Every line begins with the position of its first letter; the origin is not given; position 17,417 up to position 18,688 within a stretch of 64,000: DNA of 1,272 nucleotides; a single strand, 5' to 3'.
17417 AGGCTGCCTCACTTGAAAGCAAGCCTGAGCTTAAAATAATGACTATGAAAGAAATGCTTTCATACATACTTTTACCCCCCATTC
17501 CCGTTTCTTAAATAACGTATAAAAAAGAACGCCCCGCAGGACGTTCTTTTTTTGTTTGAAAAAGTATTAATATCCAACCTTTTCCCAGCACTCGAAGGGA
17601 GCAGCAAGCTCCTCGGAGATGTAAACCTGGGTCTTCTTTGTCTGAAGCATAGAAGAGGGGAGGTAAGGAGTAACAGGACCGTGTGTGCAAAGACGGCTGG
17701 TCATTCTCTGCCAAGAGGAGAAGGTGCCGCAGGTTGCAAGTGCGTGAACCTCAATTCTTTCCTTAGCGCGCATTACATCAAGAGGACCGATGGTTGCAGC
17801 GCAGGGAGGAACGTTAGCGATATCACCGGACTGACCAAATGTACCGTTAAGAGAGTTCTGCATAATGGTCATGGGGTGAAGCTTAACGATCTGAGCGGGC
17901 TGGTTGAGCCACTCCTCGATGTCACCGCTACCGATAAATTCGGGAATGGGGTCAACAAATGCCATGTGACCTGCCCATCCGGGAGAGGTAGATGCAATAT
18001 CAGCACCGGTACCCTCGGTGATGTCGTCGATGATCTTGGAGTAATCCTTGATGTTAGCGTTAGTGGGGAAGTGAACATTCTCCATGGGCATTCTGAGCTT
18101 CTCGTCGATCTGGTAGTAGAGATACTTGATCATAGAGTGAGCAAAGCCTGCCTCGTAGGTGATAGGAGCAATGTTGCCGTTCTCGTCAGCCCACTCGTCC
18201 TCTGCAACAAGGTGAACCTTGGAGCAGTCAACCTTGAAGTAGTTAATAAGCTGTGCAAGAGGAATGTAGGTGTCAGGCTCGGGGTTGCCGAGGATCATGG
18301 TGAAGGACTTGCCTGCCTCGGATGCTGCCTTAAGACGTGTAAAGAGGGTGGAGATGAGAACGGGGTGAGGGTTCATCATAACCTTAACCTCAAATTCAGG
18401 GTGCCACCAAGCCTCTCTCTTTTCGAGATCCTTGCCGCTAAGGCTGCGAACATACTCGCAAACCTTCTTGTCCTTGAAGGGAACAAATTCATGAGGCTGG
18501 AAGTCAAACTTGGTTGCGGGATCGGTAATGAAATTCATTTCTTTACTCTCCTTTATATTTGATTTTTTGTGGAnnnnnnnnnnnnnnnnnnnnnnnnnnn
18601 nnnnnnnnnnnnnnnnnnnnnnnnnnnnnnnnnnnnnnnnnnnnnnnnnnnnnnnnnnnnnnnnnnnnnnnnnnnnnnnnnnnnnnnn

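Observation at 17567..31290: One tightly packed DeoR-linked operon joins an unassigned sugar-phosphate module to a complete 2-oxoacid/acetoin dehydrogenase complex and LplA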

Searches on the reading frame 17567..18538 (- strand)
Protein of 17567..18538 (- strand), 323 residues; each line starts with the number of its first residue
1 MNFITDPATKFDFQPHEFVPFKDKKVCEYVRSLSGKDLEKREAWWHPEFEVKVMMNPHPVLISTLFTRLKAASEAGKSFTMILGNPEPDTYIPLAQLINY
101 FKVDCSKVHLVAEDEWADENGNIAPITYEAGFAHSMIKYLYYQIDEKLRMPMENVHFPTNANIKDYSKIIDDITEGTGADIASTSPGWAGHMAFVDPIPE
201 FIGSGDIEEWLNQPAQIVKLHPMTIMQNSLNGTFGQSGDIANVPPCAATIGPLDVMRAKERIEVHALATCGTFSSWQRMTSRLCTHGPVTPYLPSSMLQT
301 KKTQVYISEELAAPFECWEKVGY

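Call 5: search_protein_families(library=ncbifam, proteins=[window:17567-18538:-], max_evalue=0.00001)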
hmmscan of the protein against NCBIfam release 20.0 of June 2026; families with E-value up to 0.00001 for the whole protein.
window:17567-18538:- (323 aa): 1 family
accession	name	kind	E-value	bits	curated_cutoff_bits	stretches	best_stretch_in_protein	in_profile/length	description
NF001684.0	PRK00443.1-4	subfamily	6.9e-06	25.8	326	0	90-313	43-238/260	glucosamine-6-phosphate deaminase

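Call 16: search_protein_families(library=pfam, proteins=[window:17567-18538:-], max_evalue=0.01)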
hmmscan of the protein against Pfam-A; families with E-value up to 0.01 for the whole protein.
window:17567-18538:- (323 aa): 0 families
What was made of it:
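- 17567..18538 (-): Divergent NagB-like deaminase/isomerase (323 aa). It belongs to a small family with no Pfam model. No Pfam hit (call 16).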

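Call 22: search_solved_structures(query=window:17567-18538:-, max_evalue=1)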
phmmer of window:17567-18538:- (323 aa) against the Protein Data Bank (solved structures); distinct sequences matched with E-value up to 1: 3.
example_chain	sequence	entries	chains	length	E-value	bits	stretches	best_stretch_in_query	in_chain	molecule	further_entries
6nbg_A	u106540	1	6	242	0.068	15.7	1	234-313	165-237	Glucosamine-6-phosphate deaminase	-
6x90_B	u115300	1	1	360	0.16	14.5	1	120-197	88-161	Guanine nucleotide-exchange factor SEC12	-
4h5i_A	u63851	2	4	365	0.17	14.5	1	120-197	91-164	Guanine nucleotide-exchange factor SEC12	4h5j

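Call 37: search_solved_structures(query=A2, max_evalue=1, show_alignments=2)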
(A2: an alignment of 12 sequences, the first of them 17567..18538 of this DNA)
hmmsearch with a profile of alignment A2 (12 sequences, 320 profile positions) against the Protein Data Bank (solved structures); distinct sequences matched with E-value up to 1: 8.
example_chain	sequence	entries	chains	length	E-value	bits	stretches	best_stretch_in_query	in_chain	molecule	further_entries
6nbg_A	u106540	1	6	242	0.026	17.1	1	233-310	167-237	Glucosamine-6-phosphate deaminase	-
2ri0_A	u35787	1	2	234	0.21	14.1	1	208-309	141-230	Glucosamine-6-phosphate deaminase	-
2ri1_A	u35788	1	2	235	0.21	14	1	208-309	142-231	Glucosamine-6-phosphate deaminase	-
5yzy_C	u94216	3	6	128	0.31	13.5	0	269-301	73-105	B3 domain-containing transcription repressor VAL1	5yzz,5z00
6j9a_A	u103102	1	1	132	0.32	13.4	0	269-301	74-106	B3 domain-containing transcription repressor VAL1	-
6dtu_A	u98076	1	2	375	0.42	13.1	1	157-205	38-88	maltose-binding protein MalE1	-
2gha_A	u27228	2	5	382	0.44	13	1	157-205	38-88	maltose ABC transporter, periplasmic maltose-binding protein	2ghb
6fas_A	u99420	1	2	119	0.56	12.7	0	269-301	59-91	B3 domain-containing transcription repressor VAL1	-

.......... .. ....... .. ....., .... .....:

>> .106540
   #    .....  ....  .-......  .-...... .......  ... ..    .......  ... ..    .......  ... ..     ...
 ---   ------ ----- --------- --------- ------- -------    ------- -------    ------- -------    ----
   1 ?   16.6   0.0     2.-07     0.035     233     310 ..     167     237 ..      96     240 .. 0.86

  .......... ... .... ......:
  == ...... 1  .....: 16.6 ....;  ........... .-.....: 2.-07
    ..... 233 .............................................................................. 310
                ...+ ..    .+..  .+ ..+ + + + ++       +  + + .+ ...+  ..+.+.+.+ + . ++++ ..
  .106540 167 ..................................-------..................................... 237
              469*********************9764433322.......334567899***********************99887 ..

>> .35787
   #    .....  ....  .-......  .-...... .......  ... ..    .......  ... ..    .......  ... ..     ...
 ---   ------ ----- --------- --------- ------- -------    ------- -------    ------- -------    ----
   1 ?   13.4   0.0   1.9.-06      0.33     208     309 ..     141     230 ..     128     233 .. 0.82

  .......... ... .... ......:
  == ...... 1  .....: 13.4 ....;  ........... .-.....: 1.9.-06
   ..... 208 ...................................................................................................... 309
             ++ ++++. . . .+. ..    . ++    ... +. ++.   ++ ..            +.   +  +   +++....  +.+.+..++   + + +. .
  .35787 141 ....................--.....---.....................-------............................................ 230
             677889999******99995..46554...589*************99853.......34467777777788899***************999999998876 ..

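Call 44: predict_structure(protein=window:17567-18538:-)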
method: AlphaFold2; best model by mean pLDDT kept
length: 323 residues; sequences in the alignment: 1
mean_pLDDT: 32.5   pTM: 0.23
mean pLDDT of the five models: 32.5, 29.5, 27.7, 26.6, 25.4
residues with pLDDT >= 90: 0; 70-90: 0; 50-70: 10; < 50: 313
segments of 3 or more residues with pLDDT < 50: 1-65, 77-101, 103-323
pLDDT, mean of each block of 10 residues (from residue 1): 23 24 25 27 27 29 44 50 40 44 46 37 34 32 28 28 32 33 28 28 37 36 30 29 33 35 34 26 27 31 32 31 23
secondary structure, 60 per line:
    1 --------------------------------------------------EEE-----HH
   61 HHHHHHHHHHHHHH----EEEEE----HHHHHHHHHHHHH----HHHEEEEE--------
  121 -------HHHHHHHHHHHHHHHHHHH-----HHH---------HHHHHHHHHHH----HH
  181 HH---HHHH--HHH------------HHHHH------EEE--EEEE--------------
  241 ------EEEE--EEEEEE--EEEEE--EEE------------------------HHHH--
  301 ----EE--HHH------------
elements in order: E51-53 H59-74 E79-83 H88-100 E108-112 H128-146 H164-174 H179-182 H186-189 H207-211 E218-220 E223-226 E247-250 E253-258 E261-265 E268-270 H295-298
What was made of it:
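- Tried and rejected: A single-sequence AF2 model of the NagB-like protein was useless (pLDDT 32, call 44).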

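Call 62: search_protein_representatives(protein=window:17567-18538:-)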
Query: 323 residues. Proteins with E-value up to 0.001 (for the whole library): 390; up to 1e-10: 189; up to 1e-30: 62. The best 150 are listed.
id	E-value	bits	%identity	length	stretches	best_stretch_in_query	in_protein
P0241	1.4e-131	455.2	83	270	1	2-233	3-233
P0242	1.5e-108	379.5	80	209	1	1-206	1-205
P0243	1.8e-105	369.3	98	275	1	159-323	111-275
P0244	9.5e-97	340.7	52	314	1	11-323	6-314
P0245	1.2e-90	320.6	88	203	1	160-323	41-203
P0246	6.2e-72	259.1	72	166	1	2-163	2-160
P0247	1.6e-69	251.2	74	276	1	140-296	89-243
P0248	2.3e-69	250.7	54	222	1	98-323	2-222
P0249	1.0e-68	248.6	93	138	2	91-197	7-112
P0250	1.2e-66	241.8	41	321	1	10-313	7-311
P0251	1.4e-65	238.2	70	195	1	176-323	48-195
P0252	8.7e-62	225.8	40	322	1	10-319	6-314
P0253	1.7e-61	224.8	41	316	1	9-315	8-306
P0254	2.6e-57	211.1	89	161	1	215-323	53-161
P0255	1.5e-54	202.0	72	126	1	1-124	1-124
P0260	8.1e-49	183.2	35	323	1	10-315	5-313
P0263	2.8e-45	171.5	33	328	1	10-313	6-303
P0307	4.3e-30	121.6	30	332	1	10-313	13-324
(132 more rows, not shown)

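Call 65: search_solved_structures(query=A3, max_evalue=0.1, show_alignments=1)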
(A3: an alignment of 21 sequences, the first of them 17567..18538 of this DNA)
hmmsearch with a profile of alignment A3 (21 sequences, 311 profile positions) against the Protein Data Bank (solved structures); distinct sequences matched with E-value up to 0.1: 16.
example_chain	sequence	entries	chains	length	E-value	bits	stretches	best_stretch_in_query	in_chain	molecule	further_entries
5hj5_A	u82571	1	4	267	5.1e-28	101.3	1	50-298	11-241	Glucosamine-6-phosphate deaminase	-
4r7t_A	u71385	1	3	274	5.6e-28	101.2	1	50-298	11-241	Glucosamine-6-phosphate deaminase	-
7lqn_A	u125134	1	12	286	1.2e-27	100.1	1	47-302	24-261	Glucosamine-6-phosphate deaminase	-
3hn6_A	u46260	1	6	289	1.8e-27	99.5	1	39-298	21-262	Glucosamine-6-phosphate deaminase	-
1jt9_A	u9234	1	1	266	2.1e-27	99.3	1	48-298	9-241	Glucosamine-6-Phosphate deaminase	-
1cd5_A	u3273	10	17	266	4.1e-27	98.3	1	48-298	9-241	PROTEIN (GLUCOSAMINE 6-PHOSPHATE DEAMINASE) | GLUCOSAMINE 6-PHOSPHATE DEAMINASE | GLUCOSAMINE-6-PHOSPHATE DEAMINASE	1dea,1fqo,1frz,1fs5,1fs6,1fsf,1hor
7lqm_A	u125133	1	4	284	1.8e-25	93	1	50-300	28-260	Glucosamine-6-phosphate deaminase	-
1ne7_A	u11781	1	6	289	8.2e-24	87.5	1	80-298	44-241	Glucosamine-6-phosphate isomerase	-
2bkv_A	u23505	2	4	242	6.7e-23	84.5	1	77-299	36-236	GLUCOSAMINE-6-PHOSPHATE DEAMINASE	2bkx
6nbg_A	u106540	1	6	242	1.2e-18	70.6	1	142-301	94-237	Glucosamine-6-phosphate deaminase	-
2ri0_A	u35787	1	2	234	1.9e-15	60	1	91-298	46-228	Glucosamine-6-phosphate deaminase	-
2ri1_A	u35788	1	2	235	2e-15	60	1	91-298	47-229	Glucosamine-6-phosphate deaminase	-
1vl1_A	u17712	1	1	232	0.0012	21.3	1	32-186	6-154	6-phosphogluconolactonase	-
1pbt_A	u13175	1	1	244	0.005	19.2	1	52-186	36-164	6-phosphogluconolactonase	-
3e15_A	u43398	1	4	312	0.0073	18.7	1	45-189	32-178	Glucose-6-phosphate 1-dehydrogenase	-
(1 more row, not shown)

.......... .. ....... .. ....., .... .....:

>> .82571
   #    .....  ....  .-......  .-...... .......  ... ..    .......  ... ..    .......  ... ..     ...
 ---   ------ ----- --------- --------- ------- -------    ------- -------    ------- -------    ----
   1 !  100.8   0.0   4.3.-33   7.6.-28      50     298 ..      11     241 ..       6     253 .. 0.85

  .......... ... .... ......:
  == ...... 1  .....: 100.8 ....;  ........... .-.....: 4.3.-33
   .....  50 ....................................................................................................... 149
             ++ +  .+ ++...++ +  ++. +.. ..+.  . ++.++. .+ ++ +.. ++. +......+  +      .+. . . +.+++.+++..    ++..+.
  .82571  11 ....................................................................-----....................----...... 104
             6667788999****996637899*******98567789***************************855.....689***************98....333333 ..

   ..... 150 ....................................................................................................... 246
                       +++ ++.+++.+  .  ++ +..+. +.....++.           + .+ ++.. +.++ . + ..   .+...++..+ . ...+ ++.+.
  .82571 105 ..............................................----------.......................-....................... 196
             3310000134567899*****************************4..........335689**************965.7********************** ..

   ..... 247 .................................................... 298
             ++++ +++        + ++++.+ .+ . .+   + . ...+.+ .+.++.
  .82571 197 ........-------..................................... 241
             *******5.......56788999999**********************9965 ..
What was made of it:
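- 17567..18538 (-): A family profile hits GlcN6P deaminases at E 5e-28 (call 65).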

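Call 66: find_encoding_contigs(protein=P0250, flank=10000, max_places=3)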
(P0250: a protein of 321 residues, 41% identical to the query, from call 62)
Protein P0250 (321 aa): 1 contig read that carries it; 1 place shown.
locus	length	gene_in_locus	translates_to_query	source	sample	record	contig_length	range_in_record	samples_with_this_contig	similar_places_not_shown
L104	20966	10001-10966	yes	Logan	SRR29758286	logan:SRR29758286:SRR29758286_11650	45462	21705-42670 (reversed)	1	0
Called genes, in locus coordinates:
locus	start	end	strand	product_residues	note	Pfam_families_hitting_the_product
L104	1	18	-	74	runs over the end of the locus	-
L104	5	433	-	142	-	PF03050:DDE_Tnp_IS66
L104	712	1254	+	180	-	PF03050:DDE_Tnp_IS66, PF13817:DDE_Tnp_IS66_C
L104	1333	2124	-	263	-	PF02633:Creatininase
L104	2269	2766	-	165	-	PF01894:YjbQ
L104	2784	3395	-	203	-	PF13580:SIS_2 (faint), PF01380:SIS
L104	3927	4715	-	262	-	PF08220:HTH_DeoR, PF08280:HTH_Mga (faint), PF00455:DeoRC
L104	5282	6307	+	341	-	PF00532:Peripla_BP_1, PF13407:Peripla_BP_4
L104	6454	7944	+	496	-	PF02463:SMC_N (faint), PF00005:ABC_tran, PF13175:AAA_15 (weak), PF13304:AAA_21 (faint), PF00005:ABC_tran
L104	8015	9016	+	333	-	PF02653:BPD_transp_2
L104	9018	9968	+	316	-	PF02653:BPD_transp_2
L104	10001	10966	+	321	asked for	-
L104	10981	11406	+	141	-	-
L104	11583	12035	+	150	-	-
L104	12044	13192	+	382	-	PF07969:Amidohydro_3 (faint), PF01979:Amidohydro_1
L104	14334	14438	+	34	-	-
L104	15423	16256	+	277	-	PF18754:Nmad3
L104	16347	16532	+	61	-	-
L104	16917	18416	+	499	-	PF00005:ABC_tran, PF13304:AAA_21 (faint), PF00005:ABC_tran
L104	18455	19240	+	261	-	PF04962:KduI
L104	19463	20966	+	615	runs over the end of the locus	PF02743:dCache_1, PF00672:HAMP (weak), PF06580:His_kinase, PF02518:HATPase_c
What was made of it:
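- A NagB-like homolog 41% identical again sits with SIS, YjbQ, DeoR and an amidohydrolase, plus a CUT2 ABC importer (call 66). The distant NagB-like/SIS/YjbQ locus L104 includes a complete CUT2 ABC importer (call 66).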

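Call 67: find_encoding_contigs(protein=P0260, flank=10000, max_places=3)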
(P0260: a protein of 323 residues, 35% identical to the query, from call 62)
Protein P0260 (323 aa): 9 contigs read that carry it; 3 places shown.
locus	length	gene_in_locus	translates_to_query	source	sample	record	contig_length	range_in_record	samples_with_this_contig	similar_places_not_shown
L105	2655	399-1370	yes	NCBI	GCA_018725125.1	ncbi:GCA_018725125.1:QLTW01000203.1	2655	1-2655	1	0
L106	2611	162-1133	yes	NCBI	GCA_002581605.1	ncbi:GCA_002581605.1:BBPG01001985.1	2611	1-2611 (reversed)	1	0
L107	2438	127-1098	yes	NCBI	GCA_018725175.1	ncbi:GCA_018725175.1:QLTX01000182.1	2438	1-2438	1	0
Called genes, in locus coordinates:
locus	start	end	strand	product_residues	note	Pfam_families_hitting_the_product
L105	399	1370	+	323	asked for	-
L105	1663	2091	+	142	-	PF01035:DNA_binding_1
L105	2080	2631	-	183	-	PF13485:Peptidase_MA_2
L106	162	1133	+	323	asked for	-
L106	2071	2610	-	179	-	?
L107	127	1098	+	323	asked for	-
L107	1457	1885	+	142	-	PF01035:DNA_binding_1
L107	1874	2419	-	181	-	PF13485:Peptidase_MA_2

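Call 68: find_encoding_contigs(protein=P0252, flank=10000, max_places=2)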
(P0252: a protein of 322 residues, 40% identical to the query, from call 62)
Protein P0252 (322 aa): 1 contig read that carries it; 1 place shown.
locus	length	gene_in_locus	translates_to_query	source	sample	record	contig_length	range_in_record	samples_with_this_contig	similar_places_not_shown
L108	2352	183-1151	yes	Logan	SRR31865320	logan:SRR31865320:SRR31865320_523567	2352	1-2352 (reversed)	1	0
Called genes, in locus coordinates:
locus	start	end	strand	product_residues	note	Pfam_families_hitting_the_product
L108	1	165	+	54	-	?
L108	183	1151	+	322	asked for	-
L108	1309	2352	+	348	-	?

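Call 69: find_encoding_contigs(protein=P0263, flank=10000, max_places=2)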
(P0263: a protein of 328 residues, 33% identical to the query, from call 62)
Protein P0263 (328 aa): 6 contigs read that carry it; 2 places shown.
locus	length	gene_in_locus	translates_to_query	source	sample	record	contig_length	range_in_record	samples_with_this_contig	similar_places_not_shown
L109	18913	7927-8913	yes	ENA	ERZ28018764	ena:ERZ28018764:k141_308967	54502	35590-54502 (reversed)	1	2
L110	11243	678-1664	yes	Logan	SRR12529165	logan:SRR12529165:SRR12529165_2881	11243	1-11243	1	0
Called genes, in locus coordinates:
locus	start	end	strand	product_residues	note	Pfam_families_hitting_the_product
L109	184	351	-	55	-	PF12669:FeoB_associated (faint)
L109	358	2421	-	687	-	PF01926:MMR_HSR1, PF02421:FeoB_N, PF07670:Gate, PF07664:FeoB_C, PF07670:Gate (weak)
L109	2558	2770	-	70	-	PF04023:FeoA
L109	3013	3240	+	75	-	-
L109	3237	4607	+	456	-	PF00291:PALP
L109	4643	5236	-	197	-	PF02698:DUF218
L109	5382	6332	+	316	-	PF00535:Glycos_transf_2, PF10111:Glyco_tranf_2_2, PF13506:Glyco_transf_21, PF13641:Glyco_tranf_2_3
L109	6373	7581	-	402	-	PF03315:SDH_beta, PF03313:SDH_alpha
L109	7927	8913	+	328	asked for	-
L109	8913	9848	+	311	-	-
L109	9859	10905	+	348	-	PF04909:Amidohydro_2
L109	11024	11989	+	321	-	-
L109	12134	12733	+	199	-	-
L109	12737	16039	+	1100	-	-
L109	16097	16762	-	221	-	-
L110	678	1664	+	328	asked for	-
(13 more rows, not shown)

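Call 70: find_encoding_contigs(protein=P0307, flank=10000, max_places=2)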
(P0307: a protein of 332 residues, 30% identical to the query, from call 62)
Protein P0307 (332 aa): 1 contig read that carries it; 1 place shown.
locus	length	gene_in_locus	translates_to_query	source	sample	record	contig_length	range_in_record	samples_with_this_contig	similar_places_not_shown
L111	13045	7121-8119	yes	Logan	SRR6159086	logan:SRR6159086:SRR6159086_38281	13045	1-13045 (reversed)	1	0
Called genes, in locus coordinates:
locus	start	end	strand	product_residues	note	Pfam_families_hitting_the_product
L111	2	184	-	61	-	?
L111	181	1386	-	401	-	PF04909:Amidohydro_2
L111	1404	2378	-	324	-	PF02653:BPD_transp_2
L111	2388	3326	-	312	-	PF02653:BPD_transp_2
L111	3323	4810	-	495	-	PF00005:ABC_tran, PF13304:AAA_21 (faint), PF00005:ABC_tran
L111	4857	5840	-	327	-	PF00532:Peripla_BP_1, PF13407:Peripla_BP_4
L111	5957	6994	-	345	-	PF10114:PocR, PF00165:HTH_AraC, PF12833:HTH_18, PF00165:HTH_AraC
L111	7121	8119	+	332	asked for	-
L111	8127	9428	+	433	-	PF01546:Peptidase_M20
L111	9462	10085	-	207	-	PF00027:cNMP_binding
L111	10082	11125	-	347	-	PF01761:DHQ_synthase, PF24621:DHQS_C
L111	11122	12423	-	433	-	PF00275:EPSP_synthase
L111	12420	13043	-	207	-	?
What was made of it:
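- More distant NagB-like homologs sit with other amidohydrolases and CUT2 ABC importers (calls 69, 70).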

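Call 71: predict_structure(alignment_id=A3)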
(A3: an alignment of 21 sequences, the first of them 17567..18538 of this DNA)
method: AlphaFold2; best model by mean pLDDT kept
length: 323 residues; sequences in the alignment: 21
mean_pLDDT: 91.8   pTM: 0.89
mean pLDDT of the five models: 91.8, 91.6, 91.6, 91.5, 91.2
residues with pLDDT >= 90: 263; 70-90: 37; 50-70: 17; < 50: 6
segments of 3 or more residues with pLDDT < 50: 1-5
pLDDT, mean of each block of 10 residues (from residue 1): 47 85 92 95 97 94 97 98 90 98 98 98 96 96 98 98 98 97 95 94 91 97 93 88 96 97 82 77 96 97 96 78 56
secondary structure, 60 per line:
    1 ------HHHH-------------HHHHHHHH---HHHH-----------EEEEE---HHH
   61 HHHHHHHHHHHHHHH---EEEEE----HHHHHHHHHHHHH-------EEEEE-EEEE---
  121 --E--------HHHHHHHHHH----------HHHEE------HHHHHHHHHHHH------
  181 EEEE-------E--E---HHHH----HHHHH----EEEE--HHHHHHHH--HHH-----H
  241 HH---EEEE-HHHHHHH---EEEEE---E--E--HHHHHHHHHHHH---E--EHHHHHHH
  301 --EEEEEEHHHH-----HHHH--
elements in order: H7-10 H24-31 H35-38 E50-54 H58-75 E79-83 H88-100 E108-112 E114-117 H132-141 H163-174 E181-184 H199-202 H207-211 E216-219 H222-229 E246-249 H251-257 E261-265 H275-286 H294-300 E303-308 H309-312 H318-321
